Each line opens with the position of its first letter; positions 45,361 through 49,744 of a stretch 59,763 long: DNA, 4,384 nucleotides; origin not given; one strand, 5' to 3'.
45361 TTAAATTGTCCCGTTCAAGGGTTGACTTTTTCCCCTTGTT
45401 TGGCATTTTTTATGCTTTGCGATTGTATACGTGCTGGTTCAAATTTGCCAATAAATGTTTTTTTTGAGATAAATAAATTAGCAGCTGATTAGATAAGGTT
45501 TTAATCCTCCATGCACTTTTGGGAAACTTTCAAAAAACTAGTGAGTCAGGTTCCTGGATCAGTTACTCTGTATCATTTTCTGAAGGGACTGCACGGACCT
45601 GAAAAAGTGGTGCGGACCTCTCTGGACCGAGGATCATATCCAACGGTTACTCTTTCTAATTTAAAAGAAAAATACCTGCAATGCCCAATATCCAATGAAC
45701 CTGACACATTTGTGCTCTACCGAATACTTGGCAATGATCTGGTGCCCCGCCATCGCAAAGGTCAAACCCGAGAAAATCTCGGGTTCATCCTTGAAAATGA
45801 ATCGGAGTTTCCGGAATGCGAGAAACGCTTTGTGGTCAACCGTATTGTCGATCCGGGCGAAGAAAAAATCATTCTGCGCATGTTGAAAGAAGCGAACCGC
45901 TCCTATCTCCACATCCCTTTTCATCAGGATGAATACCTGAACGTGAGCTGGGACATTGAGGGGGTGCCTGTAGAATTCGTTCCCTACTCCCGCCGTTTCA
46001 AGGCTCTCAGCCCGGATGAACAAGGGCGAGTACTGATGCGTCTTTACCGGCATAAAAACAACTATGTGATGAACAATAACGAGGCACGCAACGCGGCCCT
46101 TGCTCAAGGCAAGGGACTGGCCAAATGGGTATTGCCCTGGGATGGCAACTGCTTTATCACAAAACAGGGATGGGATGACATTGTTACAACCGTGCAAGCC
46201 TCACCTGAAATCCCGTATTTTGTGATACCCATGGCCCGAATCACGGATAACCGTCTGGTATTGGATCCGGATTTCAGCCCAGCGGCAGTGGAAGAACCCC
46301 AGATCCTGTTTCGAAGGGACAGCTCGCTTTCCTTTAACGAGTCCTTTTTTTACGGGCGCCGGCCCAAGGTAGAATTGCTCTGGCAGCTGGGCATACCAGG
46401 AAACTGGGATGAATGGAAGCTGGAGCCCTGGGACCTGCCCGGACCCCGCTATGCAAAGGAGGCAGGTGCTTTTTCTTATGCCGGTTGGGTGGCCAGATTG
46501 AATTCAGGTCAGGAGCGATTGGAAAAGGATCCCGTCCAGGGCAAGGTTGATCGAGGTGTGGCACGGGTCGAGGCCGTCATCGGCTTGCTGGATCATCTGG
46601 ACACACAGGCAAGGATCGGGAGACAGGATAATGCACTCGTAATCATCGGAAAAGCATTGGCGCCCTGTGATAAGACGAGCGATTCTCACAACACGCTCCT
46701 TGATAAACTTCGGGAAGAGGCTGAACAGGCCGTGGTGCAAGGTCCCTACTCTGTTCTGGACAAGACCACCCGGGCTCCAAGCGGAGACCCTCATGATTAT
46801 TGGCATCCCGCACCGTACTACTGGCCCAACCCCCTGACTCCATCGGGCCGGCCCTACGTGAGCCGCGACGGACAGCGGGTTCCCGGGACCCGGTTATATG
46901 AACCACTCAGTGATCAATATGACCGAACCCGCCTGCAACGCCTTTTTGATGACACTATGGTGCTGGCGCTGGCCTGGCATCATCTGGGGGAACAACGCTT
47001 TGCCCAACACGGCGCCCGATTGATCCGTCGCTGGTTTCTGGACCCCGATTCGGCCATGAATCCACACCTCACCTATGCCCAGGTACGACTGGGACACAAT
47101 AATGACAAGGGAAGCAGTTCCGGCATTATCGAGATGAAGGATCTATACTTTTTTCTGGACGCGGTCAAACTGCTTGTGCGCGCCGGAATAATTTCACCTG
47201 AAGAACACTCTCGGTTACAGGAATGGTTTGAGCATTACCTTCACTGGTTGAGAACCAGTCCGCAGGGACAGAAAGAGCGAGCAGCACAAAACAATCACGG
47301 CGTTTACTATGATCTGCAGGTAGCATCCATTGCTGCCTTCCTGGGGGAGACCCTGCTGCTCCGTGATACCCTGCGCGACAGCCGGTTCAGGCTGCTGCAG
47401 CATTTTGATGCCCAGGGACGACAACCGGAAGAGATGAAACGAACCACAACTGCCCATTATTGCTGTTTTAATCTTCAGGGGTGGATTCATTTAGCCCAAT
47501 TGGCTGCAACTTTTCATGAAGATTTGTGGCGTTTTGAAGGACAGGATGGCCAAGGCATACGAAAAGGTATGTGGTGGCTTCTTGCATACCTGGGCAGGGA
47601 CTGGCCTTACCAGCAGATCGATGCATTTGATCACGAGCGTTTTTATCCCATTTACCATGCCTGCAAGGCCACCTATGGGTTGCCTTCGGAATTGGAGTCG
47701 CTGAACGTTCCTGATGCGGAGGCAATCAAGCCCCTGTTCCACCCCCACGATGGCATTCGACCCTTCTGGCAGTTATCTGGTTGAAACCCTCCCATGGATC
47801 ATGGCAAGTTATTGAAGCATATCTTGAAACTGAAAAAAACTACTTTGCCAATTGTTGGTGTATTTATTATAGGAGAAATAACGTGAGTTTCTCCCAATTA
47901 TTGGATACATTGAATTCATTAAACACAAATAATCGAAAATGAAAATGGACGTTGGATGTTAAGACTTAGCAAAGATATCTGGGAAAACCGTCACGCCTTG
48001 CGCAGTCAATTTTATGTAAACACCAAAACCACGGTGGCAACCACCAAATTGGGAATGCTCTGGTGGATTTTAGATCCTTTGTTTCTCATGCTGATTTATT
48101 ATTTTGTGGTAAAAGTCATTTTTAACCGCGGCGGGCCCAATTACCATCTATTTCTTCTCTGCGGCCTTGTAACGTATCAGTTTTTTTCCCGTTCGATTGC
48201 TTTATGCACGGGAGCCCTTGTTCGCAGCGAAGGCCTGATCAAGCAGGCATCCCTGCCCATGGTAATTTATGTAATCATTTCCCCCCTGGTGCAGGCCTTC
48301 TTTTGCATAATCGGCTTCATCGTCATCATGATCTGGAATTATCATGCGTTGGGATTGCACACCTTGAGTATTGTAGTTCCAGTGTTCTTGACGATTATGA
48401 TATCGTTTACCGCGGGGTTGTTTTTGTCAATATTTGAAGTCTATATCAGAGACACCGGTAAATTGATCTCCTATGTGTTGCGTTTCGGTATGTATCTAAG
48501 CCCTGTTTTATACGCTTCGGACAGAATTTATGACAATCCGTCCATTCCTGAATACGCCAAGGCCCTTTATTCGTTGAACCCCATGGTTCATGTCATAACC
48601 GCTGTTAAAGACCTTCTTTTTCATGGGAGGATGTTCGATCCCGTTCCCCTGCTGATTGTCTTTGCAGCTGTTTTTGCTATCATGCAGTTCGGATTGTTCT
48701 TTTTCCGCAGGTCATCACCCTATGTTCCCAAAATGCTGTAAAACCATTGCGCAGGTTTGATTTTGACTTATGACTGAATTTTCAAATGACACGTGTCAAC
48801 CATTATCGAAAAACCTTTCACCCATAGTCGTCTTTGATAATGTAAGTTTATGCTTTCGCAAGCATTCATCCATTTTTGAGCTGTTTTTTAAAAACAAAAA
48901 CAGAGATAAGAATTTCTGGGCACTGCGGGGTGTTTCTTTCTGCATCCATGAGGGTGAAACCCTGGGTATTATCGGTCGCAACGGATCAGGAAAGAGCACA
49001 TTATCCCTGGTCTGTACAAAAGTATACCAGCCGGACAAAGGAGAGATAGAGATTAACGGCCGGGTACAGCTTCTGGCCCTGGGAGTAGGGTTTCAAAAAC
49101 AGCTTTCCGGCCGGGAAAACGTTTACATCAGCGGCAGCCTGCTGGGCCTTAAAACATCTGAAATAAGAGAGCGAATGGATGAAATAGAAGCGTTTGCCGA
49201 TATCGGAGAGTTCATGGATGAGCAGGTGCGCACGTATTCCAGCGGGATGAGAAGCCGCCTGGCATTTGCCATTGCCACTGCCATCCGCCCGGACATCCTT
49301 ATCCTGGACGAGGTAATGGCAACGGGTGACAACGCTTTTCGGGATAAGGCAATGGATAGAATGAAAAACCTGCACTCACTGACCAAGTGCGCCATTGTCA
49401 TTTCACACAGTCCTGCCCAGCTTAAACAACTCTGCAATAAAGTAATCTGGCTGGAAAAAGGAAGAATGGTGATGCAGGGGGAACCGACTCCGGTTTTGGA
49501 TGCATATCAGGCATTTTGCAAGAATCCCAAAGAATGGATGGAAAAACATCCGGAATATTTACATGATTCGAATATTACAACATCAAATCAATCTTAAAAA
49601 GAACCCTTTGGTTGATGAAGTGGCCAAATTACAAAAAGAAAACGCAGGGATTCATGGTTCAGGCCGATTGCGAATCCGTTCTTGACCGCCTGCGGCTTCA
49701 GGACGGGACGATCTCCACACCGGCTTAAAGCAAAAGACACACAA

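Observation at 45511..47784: Unknown B domain + alginate-lyase-fold module present twice: standalone here, and embedded in the giant ORF at 37315-39405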

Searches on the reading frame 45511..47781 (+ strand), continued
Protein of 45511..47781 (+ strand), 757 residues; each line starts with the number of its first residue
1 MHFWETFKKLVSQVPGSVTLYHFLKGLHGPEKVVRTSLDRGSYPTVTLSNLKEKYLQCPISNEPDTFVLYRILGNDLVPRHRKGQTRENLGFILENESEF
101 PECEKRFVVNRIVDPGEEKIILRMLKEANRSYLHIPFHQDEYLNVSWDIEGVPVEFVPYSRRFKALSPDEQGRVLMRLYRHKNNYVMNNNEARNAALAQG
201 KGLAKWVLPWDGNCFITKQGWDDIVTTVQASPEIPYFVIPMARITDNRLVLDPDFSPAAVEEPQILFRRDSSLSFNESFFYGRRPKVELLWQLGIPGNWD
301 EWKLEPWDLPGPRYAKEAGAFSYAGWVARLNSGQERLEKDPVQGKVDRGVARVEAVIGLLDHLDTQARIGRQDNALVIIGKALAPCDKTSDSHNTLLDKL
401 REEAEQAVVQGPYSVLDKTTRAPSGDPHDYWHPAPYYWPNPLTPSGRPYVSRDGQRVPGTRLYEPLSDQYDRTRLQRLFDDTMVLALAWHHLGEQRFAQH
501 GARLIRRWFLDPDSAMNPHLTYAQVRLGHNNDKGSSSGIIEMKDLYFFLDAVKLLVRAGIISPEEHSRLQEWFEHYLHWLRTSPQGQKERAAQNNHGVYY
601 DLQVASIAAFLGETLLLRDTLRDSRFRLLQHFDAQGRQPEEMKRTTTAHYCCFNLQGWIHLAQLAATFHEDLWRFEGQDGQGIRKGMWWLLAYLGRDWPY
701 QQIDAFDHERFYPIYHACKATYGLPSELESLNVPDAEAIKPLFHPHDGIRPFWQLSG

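Call 57: search_protein_families(library=pfam, proteins=[L025:13101-14885:+, L046:8674-9993:+, L076:7209-9332:+, L047:4011-5030:+, L076:5864-6358:+, L009:1820-2692:+, L016:15811-17190:+, L025:15262-15825:+, L061:12161-12958:+, L079:15782-17329:+], max_evalue=0.001)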
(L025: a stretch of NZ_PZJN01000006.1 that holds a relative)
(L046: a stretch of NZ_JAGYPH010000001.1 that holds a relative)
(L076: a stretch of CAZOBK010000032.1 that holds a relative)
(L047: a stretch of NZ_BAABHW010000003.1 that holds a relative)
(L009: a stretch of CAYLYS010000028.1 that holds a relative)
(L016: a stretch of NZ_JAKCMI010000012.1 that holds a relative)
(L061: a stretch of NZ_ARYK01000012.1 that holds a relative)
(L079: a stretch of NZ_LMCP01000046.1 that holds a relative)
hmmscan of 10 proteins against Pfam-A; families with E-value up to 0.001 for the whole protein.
L025:13101-14885:+ (595 aa): 0 families

L046:8674-9993:+ (440 aa): 5 families
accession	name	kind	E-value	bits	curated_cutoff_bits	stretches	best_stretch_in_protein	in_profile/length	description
PF03721.20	UDPG_MGDP_dh_N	-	2.6e-65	219.9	27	1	3-185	2-187/187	UDP-glucose/GDP-mannose dehydrogenase family, NAD binding domain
PF00984.24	UDPG_MGDP_dh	-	1.2e-38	131.5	25.4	1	200-291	2-93/94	UDP-glucose/GDP-mannose dehydrogenase family, central domain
PF03720.21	UDPG_MGDP_dh_C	-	5.4e-32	110.7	30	1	314-414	1-101/103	UDP-glucose/GDP-mannose dehydrogenase family, UDP binding domain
PF01210.29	NAD_Gly3P_dh_N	-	6.1e-05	23.5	23.1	0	4-156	2-139/158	NAD-dependent glycerol-3-phosphate dehydrogenase N-terminus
PF03446.21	NAD_binding_2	-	0.00078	19.9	21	0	338-384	17-62/161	NAD binding domain of 6-phosphogluconate dehydrogenase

L076:7209-9332:+ (708 aa): 1 family
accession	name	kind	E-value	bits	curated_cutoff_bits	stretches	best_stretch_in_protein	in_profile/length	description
PF04101.22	Glyco_tran_28_C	-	4.1e-05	24.1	22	1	606-674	73-144/166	Glycosyltransferase family 28 C-terminal domain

L047:4011-5030:+ (340 aa): 8 families
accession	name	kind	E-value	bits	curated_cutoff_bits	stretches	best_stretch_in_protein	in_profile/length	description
PF01370.27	Epimerase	-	8.6e-53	179.6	20.9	1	6-264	1-240/240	NAD dependent epimerase/dehydratase family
PF16363.11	GDP_Man_Dehyd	-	3e-49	168.7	27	1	7-325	1-330/332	GDP-mannose 4,6 dehydratase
PF01073.25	3Beta_HSD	-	3.9e-12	46.2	22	1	8-161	2-156/280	3-beta hydroxysteroid dehydrogenase/isomerase family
PF04321.23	RmlD_sub_bind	-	8.8e-12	45.1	27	1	5-162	2-136/287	RmlD substrate binding domain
PF02719.21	Polysacc_synt_2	-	3.9e-09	36.6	20.2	1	6-129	1-130/293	Polysaccharide biosynthesis protein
PF00106.31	adh_short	-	1e-05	25.6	26.6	1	6-86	3-87/195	short chain dehydrogenase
PF13460.12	NAD_binding_10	-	2.3e-05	24.8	27.2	1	10-173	1-139/184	NAD(P)H-binding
PF08659.16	KR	-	4.1e-05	24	22.6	1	6-86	3-91/180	KR domain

L076:5864-6358:+ (165 aa): 0 families

L009:1820-2692:+ (291 aa): 2 families
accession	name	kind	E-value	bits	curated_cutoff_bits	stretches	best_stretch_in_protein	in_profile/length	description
PF00483.29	NTP_transferase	-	2.8e-30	106.1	21.2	1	12-271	6-242/245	Nucleotidyl transferase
PF12804.13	NTP_transf_3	-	0.0005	20.7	27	0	12-134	5-95/160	MobA-like NTP transferase domain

L016:15811-17190:+ (460 aa): 2 families
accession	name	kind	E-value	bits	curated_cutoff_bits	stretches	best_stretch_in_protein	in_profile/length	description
PF02397.22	Bac_transf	-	4.4e-67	225.5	27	1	269-452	1-176/179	Bacterial sugar transferase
PF13727.12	CoA_binding_3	-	9.7e-24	84.8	25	1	65-233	3-175/175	CoA-binding domain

L025:15262-15825:+ (188 aa): 1 family
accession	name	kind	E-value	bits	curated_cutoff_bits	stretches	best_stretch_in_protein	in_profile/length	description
PF04101.22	Glyco_tran_28_C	-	1.3e-07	32.3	22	1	24-173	5-153/166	Glycosyltransferase family 28 C-terminal domain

L061:12161-12958:+ (266 aa): 1 family
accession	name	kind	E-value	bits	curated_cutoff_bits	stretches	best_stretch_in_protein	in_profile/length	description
PF13469.12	Sulfotransfer_3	-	1.3e-07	32.5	27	1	10-171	1-174/216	Sulfotransferase family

L079:15782-17329:+ (516 aa): 2 families
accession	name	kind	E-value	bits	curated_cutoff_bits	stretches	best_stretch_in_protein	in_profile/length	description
PF01144.29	CoA_trans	-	1.9e-27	96.5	23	1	46-230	51-216/217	Coenzyme A transferase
PF16957.11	Mal_decarbox_Al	-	2.2e-06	26.7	25.4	1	153-244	132-218/546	Malonate decarboxylase, alpha subunit, transporter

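Call 80: search_solved_structures(query=L025:13101-14885:+, max_evalue=1)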
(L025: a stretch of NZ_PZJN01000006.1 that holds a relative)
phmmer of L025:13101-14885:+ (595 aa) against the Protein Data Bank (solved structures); distinct sequences matched with E-value up to 1: 1.
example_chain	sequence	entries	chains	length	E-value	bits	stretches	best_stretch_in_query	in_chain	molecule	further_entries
8bd7_L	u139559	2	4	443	0.87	11.3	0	453-500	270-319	Clusterin-associated protein 1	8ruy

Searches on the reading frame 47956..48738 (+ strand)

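Call 9: search_protein_families(library=pfam, proteins=[window:47956-48738:+], max_evalue=0.001)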
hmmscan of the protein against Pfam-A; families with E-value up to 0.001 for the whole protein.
window:47956-48738:+ (261 aa): 1 family
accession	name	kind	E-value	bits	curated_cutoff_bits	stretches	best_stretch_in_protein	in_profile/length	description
PF01061.29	ABC2_membrane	-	3.2e-08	33.8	26.9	1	27-221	15-210/211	ABC-2 type transporter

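Call 87: search_protein_families(library=ncbifam, proteins=[window:47956-48738:+], max_evalue=0.00001)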
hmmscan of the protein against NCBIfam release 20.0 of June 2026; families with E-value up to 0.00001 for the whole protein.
window:47956-48738:+ (261 aa): 2 families
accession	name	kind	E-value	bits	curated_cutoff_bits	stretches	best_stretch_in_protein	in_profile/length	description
NF050109.1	galactan_ABC_perm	equivalog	2.9e-12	46.7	380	1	32-239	41-250/272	galactan export ABC transporter permease subunit Wzm/RfbD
NF050053.1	CapPschTportKpsM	equivalog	1.4e-08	35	300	1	19-250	9-247/257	capsule polysaccharide transporter KpsM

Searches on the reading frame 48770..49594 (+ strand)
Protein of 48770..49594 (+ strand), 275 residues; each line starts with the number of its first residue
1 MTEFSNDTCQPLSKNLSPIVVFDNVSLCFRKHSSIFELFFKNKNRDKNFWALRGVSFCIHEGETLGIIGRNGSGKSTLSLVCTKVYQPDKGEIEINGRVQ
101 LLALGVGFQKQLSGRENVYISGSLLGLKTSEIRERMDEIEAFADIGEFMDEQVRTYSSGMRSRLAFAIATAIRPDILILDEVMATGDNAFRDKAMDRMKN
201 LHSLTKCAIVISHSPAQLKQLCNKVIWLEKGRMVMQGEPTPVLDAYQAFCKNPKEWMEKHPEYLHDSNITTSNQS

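Call 9: search_protein_families(library=pfam, proteins=[window:48770-49594:+], max_evalue=0.001)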
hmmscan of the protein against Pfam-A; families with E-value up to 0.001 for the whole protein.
window:48770-49594:+ (275 aa): 2 families
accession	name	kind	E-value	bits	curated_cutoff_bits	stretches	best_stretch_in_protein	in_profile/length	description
PF00005.33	ABC_tran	-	2e-23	83.9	25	1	52-183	1-136/137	ABC transporter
PF02463.25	SMC_N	-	5.6e-05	23.1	40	0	163-224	148-207/220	RecF/RecN/SMC N terminal domain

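Call 87: search_protein_families(library=ncbifam, proteins=[window:48770-49594:+], max_evalue=0.00001)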
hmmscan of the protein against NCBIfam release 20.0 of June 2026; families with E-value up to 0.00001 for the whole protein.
window:48770-49594:+ (275 aa): 180 families (the best 25 are shown)
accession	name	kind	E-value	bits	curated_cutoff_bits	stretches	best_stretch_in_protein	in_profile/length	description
NF010065.0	PRK13545.1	equivalog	1.5e-63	215.3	538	1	33-256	22-244/549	teichoic acids export protein ATP-binding subunit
NF010066.0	PRK13546.1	equivalog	4.3e-54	183.6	320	1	42-255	30-243/264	teichoic acids export ABC transporter ATP-binding subunit TagH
NF050108.1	galactan_ABC_ATP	equivalog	2.2e-53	181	400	1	50-248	43-242/244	galactan export ABC transporter ATP-binding subunit Wzt/RfbE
TIGR01188.1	drrA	subfamily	1.3e-32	113.3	312.45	1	48-239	5-208/302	daunorubicin resistance ABC transporter, ATP-binding protein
TIGR04520.1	ECF_ATPase_1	equivalog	7.1e-30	104.3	315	2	125-247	106-228/269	energy-coupling factor transporter ATPase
TIGR04521.1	ECF_ATPase_2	equivalog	8.1e-30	103.8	330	2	118-249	106-239/279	energy-coupling factor transporter ATPase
TIGR03375.1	type_I_sec_LssB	subfamily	5.3e-26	91.1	693.1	2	47-97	478-528/696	type I secretion system permease/ATPase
NF010059.0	PRK13536.1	equivalog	2.5e-25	89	549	1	52-244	59-263/342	nodulation factor ABC transporter ATP-binding protein NodI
TIGR01288.1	nodI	equivalog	6.4e-25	87.8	424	1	54-245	22-225/303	nodulation factor ABC transporter ATP-binding protein NodI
NF010060.0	PRK13537.1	equivalog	1.3e-24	86.6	521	1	51-245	30-236/314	nodulation factor ABC transporter ATP-binding protein NodI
NF010156.0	PRK13635.1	equivalog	4.9e-24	84.9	392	2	125-247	110-232/279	energy-coupling factor ABC transporter ATP-binding protein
NF010158.0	PRK13637.1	equivalog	7.4e-24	84.3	390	2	124-244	111-234/287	energy-coupling factor transporter ATPase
NF033858.1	ABC2_perm_RbbA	equivalog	4e-23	81.3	1050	1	46-246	276-488/909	ribosome-associated ATPase/putative transporter RbbA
NF040933.2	ABC_arch_GlcV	equivalog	7.1e-23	81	450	2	127-245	113-232/357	glucose ABC transporter ATP-binding protein GlcV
TIGR03864.1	PQQ_ABC_ATP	hypoth_equivalog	7.4e-23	81.2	302.25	1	51-245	16-222/236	ABC transporter, ATP-binding subunit, PQQ-dependent alcohol dehydrogenase system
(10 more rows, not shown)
